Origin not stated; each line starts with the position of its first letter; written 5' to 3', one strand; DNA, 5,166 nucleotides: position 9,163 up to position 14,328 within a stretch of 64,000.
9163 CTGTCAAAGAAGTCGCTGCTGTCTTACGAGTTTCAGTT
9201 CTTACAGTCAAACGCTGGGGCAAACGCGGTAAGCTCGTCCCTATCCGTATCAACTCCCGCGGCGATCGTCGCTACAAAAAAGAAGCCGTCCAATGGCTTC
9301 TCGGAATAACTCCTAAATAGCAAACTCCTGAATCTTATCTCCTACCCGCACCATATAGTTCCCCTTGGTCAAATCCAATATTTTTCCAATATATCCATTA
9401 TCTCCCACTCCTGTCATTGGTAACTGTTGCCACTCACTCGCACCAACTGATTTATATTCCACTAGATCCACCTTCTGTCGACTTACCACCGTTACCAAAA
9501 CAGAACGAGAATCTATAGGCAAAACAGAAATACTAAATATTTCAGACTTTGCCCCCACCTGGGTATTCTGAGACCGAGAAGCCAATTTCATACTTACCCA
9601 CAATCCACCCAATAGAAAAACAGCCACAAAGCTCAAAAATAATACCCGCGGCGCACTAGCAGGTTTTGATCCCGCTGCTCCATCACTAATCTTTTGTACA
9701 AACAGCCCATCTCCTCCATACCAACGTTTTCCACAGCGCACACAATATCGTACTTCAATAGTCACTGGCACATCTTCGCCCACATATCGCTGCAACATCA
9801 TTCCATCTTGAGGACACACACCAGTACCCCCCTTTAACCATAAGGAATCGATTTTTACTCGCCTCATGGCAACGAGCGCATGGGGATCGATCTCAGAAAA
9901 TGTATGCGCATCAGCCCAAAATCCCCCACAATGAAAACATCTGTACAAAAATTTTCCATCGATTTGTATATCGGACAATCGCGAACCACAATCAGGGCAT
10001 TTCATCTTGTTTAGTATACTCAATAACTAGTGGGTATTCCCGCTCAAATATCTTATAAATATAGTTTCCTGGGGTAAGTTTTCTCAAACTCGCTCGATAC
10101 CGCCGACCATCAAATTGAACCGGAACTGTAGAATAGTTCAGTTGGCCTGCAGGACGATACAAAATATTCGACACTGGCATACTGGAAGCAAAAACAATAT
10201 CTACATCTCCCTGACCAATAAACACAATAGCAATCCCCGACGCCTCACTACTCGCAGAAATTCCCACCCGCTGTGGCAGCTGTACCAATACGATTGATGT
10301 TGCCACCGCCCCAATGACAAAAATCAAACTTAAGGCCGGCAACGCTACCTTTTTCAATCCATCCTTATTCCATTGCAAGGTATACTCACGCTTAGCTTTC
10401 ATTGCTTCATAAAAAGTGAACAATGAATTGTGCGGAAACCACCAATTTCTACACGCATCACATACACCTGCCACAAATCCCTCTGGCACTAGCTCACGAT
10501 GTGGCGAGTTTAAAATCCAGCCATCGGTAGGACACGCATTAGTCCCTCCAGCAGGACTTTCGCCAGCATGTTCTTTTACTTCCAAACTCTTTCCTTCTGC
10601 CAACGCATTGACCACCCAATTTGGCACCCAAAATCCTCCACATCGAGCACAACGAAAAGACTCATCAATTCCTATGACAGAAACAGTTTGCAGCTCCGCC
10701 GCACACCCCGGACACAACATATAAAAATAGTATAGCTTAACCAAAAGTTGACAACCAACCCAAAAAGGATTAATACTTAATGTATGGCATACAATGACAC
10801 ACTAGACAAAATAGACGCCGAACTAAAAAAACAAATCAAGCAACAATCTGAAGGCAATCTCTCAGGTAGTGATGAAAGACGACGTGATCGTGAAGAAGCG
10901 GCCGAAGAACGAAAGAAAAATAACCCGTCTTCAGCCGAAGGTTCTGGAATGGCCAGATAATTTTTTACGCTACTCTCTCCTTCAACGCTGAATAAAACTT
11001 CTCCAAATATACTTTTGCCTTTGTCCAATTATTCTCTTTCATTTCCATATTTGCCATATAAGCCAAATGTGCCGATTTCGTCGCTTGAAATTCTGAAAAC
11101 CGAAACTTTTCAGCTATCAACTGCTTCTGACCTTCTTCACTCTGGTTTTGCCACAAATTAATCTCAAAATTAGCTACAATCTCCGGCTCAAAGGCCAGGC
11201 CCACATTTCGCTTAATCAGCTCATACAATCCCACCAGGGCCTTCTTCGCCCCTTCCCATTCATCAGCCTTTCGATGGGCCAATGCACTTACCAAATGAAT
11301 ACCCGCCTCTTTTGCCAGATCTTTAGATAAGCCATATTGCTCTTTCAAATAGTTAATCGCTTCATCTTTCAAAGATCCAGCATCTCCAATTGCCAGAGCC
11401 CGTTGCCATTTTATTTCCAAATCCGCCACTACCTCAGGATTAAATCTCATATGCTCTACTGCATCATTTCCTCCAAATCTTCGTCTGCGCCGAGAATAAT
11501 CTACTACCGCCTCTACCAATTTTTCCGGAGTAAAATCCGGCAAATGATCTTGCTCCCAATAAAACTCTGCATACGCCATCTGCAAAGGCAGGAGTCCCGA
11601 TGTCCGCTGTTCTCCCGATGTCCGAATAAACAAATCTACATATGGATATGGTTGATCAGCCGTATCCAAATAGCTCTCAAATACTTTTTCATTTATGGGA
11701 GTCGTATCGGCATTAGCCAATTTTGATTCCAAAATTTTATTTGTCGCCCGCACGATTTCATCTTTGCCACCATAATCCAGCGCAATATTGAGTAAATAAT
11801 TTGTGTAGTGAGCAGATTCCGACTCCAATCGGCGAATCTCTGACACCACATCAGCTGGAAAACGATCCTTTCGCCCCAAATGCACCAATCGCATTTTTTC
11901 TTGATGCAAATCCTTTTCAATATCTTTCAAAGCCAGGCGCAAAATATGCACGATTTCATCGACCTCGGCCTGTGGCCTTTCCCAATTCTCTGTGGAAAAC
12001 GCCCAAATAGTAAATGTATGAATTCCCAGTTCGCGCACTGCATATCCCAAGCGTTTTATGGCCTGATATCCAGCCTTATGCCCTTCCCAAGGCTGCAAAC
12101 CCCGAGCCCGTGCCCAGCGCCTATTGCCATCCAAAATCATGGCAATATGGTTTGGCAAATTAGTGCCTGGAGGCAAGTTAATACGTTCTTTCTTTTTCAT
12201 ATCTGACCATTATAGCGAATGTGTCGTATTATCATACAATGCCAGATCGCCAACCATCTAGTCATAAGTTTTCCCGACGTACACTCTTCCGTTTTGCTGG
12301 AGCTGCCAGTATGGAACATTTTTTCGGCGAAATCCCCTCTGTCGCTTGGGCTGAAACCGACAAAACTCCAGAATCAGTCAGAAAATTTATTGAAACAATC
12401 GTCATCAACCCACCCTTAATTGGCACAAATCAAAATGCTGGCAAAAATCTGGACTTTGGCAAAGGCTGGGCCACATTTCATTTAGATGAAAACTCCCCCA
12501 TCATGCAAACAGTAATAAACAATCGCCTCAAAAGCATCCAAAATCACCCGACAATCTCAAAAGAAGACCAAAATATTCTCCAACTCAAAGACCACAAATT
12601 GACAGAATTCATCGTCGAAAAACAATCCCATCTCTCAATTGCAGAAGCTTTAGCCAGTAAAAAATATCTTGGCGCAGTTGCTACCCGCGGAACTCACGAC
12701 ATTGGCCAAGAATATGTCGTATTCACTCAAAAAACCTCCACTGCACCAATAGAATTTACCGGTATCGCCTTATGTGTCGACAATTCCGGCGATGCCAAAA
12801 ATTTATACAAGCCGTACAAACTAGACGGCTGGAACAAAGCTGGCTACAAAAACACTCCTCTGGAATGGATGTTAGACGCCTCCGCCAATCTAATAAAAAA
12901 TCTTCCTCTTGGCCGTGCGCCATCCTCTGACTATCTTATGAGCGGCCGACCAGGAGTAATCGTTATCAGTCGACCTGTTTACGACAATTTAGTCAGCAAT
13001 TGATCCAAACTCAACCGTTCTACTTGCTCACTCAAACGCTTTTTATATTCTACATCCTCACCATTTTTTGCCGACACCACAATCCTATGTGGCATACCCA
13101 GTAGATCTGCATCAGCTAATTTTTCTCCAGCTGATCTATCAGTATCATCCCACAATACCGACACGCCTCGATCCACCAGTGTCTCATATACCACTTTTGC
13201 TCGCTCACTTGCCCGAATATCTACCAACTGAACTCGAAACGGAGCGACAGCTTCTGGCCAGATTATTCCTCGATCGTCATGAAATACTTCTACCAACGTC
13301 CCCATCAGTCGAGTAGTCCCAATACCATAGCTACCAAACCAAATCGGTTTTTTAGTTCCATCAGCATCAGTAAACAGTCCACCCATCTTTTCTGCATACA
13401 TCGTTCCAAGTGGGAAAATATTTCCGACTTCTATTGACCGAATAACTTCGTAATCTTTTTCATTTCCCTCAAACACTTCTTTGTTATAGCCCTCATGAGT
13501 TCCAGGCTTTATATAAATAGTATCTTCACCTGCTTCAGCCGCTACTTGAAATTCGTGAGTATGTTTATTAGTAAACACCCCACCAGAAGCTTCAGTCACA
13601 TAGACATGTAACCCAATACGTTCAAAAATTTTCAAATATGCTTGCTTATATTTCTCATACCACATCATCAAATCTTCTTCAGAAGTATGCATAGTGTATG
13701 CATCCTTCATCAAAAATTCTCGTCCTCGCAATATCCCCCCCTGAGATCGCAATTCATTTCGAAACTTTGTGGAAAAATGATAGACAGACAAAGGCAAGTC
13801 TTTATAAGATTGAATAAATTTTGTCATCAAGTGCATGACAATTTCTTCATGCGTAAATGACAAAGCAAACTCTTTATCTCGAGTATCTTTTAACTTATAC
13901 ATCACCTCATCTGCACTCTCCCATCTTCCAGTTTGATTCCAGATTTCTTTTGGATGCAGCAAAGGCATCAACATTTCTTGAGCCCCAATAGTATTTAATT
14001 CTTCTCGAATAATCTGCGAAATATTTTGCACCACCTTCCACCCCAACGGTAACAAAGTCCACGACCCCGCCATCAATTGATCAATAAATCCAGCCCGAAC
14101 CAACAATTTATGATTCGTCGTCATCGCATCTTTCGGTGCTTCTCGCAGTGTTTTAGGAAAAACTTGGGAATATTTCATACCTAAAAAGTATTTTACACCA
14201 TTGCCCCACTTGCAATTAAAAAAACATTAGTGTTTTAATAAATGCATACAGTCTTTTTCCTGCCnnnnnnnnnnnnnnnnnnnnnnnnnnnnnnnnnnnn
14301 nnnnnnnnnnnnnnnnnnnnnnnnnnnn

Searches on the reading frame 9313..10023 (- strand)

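Call 31: search_protein_families(library=pfam, proteins=[window:9313-10023:-], max_evalue=0.001)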
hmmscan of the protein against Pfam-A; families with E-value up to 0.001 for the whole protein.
window:9313-10023:- (236 aa): 2 families
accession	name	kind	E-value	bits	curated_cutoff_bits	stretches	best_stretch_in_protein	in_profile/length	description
PF13453.11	Zn_ribbon_TFIIB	-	7.5e-06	25.7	22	1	8-41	1-34/41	Transcription factor zinc-finger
PF24042.1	DUF7351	-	0.00036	20.8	31.2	1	8-106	3-109/177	Domain of unknown function (DUF7351)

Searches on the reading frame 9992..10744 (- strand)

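Call 31: search_protein_families(library=pfam, proteins=[window:9992-10744:-], max_evalue=0.001)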
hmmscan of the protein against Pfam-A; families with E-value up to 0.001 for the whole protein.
window:9992-10744:- (250 aa): 1 family
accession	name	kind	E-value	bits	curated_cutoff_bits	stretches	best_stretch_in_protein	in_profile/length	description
PF13453.11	Zn_ribbon_TFIIB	-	0.00019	21.2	22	1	11-40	2-30/41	Transcription factor zinc-finger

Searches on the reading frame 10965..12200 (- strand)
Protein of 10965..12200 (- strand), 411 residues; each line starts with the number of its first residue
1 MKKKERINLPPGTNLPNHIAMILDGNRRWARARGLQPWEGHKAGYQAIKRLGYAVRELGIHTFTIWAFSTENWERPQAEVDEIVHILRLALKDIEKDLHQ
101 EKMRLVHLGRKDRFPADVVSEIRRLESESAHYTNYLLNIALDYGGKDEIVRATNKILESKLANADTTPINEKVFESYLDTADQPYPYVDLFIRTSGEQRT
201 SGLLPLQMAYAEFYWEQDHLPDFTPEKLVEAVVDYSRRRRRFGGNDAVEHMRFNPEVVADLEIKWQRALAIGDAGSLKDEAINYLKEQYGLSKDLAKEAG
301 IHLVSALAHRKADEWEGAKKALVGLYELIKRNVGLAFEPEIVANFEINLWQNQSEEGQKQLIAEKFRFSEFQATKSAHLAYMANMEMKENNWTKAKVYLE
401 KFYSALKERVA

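Call 31: search_protein_families(library=pfam, proteins=[window:10965-12200:-], max_evalue=0.001)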
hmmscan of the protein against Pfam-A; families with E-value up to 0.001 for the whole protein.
window:10965-12200:- (411 aa): 1 family
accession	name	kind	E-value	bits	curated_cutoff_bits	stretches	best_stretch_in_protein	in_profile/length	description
PF01255.24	Prenyltransf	-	1.3e-65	221.4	27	1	22-243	1-219/219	Putative undecaprenyl diphosphate synthase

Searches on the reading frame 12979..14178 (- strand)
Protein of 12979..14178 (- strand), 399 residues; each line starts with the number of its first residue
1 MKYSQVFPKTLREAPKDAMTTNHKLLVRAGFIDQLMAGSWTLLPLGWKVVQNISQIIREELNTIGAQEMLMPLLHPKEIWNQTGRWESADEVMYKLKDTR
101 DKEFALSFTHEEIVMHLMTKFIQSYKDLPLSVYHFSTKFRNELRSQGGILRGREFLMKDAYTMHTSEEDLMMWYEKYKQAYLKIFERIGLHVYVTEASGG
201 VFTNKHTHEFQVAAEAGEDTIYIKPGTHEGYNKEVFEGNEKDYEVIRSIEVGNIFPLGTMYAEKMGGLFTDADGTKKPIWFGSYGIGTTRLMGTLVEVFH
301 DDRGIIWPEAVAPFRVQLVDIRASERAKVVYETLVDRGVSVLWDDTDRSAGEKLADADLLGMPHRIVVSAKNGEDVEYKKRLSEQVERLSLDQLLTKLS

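Call 76: search_protein_families(library=pfam, proteins=[window:12979-14178:-], max_evalue=0.0001)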
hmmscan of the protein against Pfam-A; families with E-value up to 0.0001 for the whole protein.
window:12979-14178:- (399 aa): 2 families
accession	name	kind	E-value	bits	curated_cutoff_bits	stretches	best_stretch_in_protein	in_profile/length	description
PF00587.30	tRNA-synt_2b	-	7.4e-29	101.5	29.3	1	94-298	1-178/179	tRNA synthetase class II core domain (G, H, P, S and T)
PF03129.25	HGTP_anticodon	-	2.6e-11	43.9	21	1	322-398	13-91/94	Anticodon binding domain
